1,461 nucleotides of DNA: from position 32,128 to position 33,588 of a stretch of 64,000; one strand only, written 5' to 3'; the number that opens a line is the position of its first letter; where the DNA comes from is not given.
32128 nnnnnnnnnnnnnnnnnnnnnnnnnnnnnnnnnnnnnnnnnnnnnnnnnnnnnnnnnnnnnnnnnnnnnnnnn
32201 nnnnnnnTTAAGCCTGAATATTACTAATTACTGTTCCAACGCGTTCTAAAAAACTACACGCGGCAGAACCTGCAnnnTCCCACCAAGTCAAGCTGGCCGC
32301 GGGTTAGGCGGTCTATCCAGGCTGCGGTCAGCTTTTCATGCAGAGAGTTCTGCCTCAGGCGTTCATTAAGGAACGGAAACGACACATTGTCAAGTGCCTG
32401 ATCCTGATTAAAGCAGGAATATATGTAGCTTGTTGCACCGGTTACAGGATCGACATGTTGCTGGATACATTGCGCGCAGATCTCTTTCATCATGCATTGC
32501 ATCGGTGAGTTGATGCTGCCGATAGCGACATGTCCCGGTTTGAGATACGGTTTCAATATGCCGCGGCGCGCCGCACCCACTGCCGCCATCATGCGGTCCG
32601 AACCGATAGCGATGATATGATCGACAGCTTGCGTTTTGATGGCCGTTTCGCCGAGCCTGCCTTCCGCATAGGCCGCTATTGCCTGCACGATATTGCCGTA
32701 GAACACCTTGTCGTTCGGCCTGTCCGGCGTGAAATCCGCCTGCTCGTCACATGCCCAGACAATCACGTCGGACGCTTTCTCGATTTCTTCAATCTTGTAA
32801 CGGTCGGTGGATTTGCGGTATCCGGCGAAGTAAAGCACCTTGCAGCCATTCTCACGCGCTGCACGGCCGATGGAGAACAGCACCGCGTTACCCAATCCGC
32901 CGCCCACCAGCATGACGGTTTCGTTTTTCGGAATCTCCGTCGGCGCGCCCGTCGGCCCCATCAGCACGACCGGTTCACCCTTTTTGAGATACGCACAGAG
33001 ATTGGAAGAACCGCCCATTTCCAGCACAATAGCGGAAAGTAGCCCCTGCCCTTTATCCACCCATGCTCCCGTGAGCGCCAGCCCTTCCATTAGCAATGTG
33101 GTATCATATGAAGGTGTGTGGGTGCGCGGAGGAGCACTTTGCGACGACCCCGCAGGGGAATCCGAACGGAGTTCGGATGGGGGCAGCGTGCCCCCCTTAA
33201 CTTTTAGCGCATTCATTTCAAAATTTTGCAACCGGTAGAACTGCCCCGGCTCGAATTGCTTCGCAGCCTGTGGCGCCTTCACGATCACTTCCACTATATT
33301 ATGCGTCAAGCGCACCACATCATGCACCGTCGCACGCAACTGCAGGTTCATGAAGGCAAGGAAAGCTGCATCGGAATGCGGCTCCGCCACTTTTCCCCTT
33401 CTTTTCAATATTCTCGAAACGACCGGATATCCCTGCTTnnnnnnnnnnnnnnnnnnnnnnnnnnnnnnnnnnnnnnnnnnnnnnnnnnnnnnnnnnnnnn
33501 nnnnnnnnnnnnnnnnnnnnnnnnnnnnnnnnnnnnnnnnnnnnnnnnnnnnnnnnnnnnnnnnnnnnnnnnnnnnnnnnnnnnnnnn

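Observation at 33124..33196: Same element in the opposite coding sense inside the 1203-aa oxidoreductase, with hairpins preserved by compensatory substitutions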

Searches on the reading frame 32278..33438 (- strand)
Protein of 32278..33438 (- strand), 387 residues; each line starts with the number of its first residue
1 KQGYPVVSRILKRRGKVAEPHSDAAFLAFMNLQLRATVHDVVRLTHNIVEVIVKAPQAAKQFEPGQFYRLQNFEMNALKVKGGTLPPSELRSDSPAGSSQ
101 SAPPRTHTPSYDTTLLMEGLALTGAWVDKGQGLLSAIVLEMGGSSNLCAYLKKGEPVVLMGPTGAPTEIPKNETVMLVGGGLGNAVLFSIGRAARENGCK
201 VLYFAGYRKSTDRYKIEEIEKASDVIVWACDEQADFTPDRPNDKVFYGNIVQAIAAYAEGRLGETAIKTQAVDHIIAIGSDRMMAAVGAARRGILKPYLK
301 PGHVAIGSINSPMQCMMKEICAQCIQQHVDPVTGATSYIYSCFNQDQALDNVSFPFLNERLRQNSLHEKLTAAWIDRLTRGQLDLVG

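Call 55: search_solved_structures(query=window:32278-33438:-, max_evalue=0.01, show_alignments=2)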
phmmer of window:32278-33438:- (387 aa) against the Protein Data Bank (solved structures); distinct sequences matched with E-value up to 0.01: 5.
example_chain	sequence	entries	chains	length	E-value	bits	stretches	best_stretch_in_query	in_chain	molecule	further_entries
4ylf_A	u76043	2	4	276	1.6e-11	46.9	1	120-234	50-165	Dihydroorotate dehydrogenase B (NAD(+)), electron transfer subunit homolog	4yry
5jca_S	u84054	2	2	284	1.7e-09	40.3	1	119-229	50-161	NADH-dependent Ferredoxin:NADP Oxidoreductase (NfnI) subunit beta | NADH-dependent Ferredoxin:NADP Oxidoreductase subunit beta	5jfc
1ep3_B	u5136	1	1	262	5e-05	25.6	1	142-219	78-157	DIHYDROOROTATE DEHYDROGENASE B (PYRK SUBUNIT)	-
1ep1_B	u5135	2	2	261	5.5e-05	25.5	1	142-218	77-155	DIHYDROOROTATE DEHYDROGENASE B (PYRK SUBUNIT)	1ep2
5ksw_B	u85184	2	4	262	0.00013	24.2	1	139-220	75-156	Dihydroorotate dehydrogenase B (NAD(+)), electron transfer subunit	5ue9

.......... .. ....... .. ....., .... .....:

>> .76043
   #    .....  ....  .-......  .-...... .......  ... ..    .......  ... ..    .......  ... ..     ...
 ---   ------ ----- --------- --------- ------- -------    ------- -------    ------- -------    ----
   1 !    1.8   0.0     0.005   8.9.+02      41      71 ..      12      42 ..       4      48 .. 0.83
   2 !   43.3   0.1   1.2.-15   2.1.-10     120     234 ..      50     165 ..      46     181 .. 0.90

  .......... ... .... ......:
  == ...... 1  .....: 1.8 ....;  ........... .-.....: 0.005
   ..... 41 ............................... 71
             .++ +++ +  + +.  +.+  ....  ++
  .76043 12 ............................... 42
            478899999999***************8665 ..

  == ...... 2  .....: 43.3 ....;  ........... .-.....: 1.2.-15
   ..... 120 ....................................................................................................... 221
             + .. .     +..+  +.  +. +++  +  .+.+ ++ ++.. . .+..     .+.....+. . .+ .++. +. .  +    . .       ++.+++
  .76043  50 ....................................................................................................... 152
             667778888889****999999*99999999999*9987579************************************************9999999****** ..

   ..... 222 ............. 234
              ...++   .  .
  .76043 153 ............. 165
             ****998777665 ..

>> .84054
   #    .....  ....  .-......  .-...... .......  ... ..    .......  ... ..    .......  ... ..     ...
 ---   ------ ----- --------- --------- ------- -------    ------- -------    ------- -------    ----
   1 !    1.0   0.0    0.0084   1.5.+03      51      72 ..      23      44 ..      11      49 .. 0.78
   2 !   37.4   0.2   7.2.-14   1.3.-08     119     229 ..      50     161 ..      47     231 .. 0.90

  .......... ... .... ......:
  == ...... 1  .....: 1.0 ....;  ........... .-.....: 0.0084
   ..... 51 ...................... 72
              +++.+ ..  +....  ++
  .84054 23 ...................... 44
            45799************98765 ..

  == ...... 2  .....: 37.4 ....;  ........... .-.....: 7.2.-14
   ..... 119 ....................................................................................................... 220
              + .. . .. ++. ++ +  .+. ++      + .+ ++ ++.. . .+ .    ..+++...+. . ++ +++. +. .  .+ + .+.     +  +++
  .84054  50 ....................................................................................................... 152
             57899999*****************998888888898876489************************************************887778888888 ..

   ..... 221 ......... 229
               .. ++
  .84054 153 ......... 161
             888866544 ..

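Call 66: predict_structure(alignment_id=A4)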
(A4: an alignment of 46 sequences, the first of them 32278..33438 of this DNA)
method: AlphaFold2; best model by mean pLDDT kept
length: 387 residues; sequences in the alignment: 46
mean_pLDDT: 84.1   pTM: 0.82
mean pLDDT of the five models: 84.1, 82.5, 82.4, 80.4, 80.3
residues with pLDDT >= 90: 200; 70-90: 105; 50-70: 70; < 50: 12
segments of 3 or more residues with pLDDT < 50: 1-3, 89-92, 385-387
pLDDT, mean of each block of 10 residues (from residue 1): 58 59 83 93 92 94 88 84 58 55 63 77 79 90 80 93 87 97 91 97 96 94 97 92 97 98 98 96 94 98 89 54 78 93 85 88 76 78 50
secondary structure, 60 per line:
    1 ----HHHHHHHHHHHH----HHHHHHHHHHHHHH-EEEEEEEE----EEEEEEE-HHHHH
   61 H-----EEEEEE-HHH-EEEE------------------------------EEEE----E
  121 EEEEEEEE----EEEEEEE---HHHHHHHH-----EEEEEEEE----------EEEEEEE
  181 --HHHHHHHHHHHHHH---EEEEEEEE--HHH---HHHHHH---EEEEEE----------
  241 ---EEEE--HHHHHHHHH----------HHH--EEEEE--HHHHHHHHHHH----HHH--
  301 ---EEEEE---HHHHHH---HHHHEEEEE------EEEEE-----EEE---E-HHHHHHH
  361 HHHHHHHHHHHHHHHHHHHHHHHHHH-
elements in order: H5-16 H21-34 E36-43 E48-54 H56-61 E67-72 E78-81 E112-115 E120-128 E133-139 H143-150 E156-163 E174-180 H183-196 E200-207 H216-221 E225-230 E244-247 H250-258 E274-278 H281-291 E304-308 H312-317 H321-324 E325-329 E336-340 E346-348 H354-386

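Call 106: fold_search(model_id=the predicted structure, library=pdb)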
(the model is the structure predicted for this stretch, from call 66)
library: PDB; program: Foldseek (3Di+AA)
matches with E <= 10: 1569; with E <= 0.001: 133
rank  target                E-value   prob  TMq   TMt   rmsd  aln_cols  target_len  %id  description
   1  5jca_S                2.1e-21  1.00  0.63  0.86   3.5       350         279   20  NADP(H) bound NADH-dependent Ferredoxin:NADP Oxidoreductase (NfnI) from Pyrococcus furiosus (released 2017-04-12)
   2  4ylf_A                3.8e-18  1.00  0.57  0.79   4.4       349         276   19  Insights into flavin-based electron bifurcation via the NADH-dependent reduced ferredoxin-NADP oxidoreductase structur (released 2015-07-08)
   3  5vj7_B                8.0e-16  1.00  0.58  0.78   7.2       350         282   18  Ferredoxin NADP Oxidoreductase (Xfn) (released 2017-07-19)
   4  4yry_C                3.9e-15  1.00  0.56  0.80   4.7       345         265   18  Insights into flavin-based electron bifurcation via the NADH-dependent reduced ferredoxin-NADP oxidoreductase structur (released 2015-07-08)
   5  4ylf_C                6.3e-15  1.00  0.55  0.80   5.7       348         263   18  Insights into flavin-based electron bifurcation via the NADH-dependent reduced ferredoxin-NADP oxidoreductase structur (released 2015-07-08)
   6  9nf0_C                6.4e-13  1.00  0.50  0.65   5.9       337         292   16  Structure of the NADPH-bound Pyrococcus furiosus SHI complex (released 2025-07-09)
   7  5ksw_B                1.6e-12  1.00  0.54  0.77   5.5       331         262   17  DHODB-I74D mutant (released 2016-08-03)
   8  1ep1_B                3.8e-11  1.00  0.53  0.76   4.4       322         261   17  CRYSTAL STRUCTURE OF LACTOCOCCUS LACTIS DIHYDROOROTATE DEHYDROGENASE B (released 2001-01-17)
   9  9nez_C                6.9e-11  1.00  0.52  0.70   5.2       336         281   17  Structure of the Pyrococcus furiosus SHI complex (released 2025-07-09)
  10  7c3b_C                3.1e-10  1.00  0.44  0.51   6.3       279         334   20  Ferredoxin reductase in carbazole 1,9a-dioxygenase (FAD apo form) (released 2021-05-26)
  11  7c3a_C                5.8e-10  1.00  0.42  0.48   6.5       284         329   21  Ferredoxin reductase in carbazole 1,9a-dioxygenase (released 2021-05-26)
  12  8dos_B                1.2e-09  1.00  0.44  0.66   4.6       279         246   15  Crystal structure of Ferredoxin (flavodoxin):NADP(+) oxidoreductase from Klebsiella pneumoniae (released 2022-07-27)
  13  5ogx                  1.2e-09  1.00  0.42  0.48   6.9       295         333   19  Crystal structure of Amycolatopsis cytochrome P450 reductase GcoB. (released 2018-07-04)
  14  7rom                  1.4e-09  1.00  0.43  0.62   7.6       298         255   18  Crystal structure of Saccharomyces cerevisiae NADH-cytochrome b5 reductase 1 (Cbr1) fragment (residues 28-284) bound to  (released 2022-08-10)
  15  2xnj_B                1.7e-09  1.00  0.45  0.66   5.1       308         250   16  Crystal structure of an engineered Ferredoxin(flavodoxin) NADP(H) Reductase (FPR) from Escherichia coli (released 2011-02-23)
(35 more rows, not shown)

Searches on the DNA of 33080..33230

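Call 39: search_rna_families(source=window, start=33080, end=33230, threshold=evalue, max_evalue=10)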
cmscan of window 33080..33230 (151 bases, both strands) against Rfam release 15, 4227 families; matches with E-value up to 10: 2.
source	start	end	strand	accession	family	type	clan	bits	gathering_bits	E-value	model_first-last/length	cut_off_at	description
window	33169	33196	-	RF02923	HTH-XRE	Cis-reg;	-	13.1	49.8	4.6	16-43/78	no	HTH-XRE RNA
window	33150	33210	-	RF01151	snoU82P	Gene; snRNA; snoRNA; CD-box;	-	8.8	42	3.9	1-55/55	no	Small nucleolar RNA U82P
